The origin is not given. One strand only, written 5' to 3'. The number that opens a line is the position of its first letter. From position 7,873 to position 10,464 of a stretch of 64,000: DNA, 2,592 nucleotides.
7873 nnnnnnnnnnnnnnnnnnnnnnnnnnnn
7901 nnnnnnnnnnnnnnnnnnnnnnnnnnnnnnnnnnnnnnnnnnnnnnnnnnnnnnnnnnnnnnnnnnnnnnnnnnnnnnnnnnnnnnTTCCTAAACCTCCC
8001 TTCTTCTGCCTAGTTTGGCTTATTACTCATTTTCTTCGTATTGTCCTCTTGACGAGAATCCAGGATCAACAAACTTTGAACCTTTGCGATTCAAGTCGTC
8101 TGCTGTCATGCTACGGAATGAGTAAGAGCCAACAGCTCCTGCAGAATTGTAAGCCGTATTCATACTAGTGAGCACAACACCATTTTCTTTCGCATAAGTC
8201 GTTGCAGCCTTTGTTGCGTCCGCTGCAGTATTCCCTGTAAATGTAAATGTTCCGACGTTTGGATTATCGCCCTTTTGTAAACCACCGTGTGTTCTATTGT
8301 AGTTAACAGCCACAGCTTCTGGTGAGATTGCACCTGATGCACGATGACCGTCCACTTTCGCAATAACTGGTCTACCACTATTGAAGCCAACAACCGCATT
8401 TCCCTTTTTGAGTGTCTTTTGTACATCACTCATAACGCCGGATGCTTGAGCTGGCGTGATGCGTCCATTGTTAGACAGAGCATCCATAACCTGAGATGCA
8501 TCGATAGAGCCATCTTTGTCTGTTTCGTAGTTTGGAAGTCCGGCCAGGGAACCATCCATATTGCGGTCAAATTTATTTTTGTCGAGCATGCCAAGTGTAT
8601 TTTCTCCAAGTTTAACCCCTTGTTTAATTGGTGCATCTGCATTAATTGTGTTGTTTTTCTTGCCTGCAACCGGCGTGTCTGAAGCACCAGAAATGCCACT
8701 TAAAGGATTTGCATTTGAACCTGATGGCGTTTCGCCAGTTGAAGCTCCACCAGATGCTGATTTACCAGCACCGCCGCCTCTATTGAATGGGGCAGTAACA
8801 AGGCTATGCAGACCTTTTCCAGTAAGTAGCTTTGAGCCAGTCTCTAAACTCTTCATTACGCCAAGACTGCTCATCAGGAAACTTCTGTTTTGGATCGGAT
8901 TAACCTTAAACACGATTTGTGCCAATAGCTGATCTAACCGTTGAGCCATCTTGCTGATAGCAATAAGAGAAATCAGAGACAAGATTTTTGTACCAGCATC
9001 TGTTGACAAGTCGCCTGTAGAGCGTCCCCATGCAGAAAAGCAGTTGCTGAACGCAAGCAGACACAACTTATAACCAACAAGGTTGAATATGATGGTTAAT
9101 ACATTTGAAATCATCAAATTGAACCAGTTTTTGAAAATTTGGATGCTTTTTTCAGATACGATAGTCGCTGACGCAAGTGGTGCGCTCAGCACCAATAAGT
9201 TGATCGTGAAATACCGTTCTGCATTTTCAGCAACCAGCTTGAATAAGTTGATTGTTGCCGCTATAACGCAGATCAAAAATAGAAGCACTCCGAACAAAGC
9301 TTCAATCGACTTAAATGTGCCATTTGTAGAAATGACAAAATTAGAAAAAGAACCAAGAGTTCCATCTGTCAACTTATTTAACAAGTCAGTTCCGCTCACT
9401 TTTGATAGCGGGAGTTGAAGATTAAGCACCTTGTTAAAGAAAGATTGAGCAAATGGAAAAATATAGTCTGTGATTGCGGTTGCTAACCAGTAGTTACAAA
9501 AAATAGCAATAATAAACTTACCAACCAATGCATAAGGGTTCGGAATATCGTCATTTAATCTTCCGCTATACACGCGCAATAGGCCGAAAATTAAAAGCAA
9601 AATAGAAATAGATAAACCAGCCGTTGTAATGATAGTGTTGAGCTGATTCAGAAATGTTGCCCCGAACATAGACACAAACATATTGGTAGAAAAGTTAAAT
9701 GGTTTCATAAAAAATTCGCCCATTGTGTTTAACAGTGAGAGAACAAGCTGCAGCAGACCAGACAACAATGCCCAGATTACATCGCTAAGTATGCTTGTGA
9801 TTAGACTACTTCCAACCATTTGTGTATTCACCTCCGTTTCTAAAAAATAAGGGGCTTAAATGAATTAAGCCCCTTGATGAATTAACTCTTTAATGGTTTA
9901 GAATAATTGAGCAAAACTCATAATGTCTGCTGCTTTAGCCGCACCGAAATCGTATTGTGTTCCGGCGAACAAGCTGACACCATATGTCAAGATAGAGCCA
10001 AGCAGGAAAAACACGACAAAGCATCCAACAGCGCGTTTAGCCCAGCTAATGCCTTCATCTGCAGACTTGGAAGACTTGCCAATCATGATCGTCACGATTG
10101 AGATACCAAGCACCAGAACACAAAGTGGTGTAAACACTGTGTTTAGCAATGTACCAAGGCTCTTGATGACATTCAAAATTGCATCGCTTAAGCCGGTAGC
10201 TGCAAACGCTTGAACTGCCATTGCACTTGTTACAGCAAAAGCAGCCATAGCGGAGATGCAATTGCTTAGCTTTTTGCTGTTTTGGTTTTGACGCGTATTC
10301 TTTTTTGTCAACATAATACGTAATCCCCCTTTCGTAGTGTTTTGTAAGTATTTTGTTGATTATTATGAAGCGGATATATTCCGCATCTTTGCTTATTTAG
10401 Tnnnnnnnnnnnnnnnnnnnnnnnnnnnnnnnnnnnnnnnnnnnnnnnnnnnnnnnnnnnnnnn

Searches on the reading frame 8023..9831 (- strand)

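Call 8: search_protein_families(library=pfam, proteins=[window:8023-9831:-], max_evalue=0.01)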
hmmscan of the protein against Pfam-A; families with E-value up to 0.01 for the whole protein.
window:8023-9831:- (602 aa): 0 families

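Call 9: search_protein_families(library=phrogs, proteins=[window:8023-9831:-], max_evalue=0.01)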
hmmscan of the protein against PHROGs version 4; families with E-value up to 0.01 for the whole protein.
window:8023-9831:- (602 aa): 1 family
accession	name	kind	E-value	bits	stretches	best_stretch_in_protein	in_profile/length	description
phrog_3750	-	unknown function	0.0035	17.3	1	147-246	153-250/347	-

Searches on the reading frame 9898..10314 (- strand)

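Call 8: search_protein_families(library=pfam, proteins=[window:9898-10314:-], max_evalue=0.01)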
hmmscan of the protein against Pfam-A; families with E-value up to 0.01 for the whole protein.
window:9898-10314:- (138 aa): 3 families
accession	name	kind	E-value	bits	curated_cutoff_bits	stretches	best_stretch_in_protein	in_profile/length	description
PF12794.12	MscS_TM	-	0.0033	16.8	28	1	5-117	70-183/339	Mechanosensitive ion channel inner membrane domain 1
PF17609.7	HCMV_UL124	-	0.008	16.8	27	1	9-66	19-73/126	Family of unknown function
PF04956.18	TrbC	-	0.0083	16.7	27.9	1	12-102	4-88/98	TrbC/VIRB2 pilin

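Call 9: search_protein_families(library=phrogs, proteins=[window:9898-10314:-], max_evalue=0.01)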
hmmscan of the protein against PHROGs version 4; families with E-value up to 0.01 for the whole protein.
window:9898-10314:- (138 aa): 1 family
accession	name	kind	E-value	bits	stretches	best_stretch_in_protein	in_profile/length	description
phrog_5422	-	unknown function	0.001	20.5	1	22-85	54-118/148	-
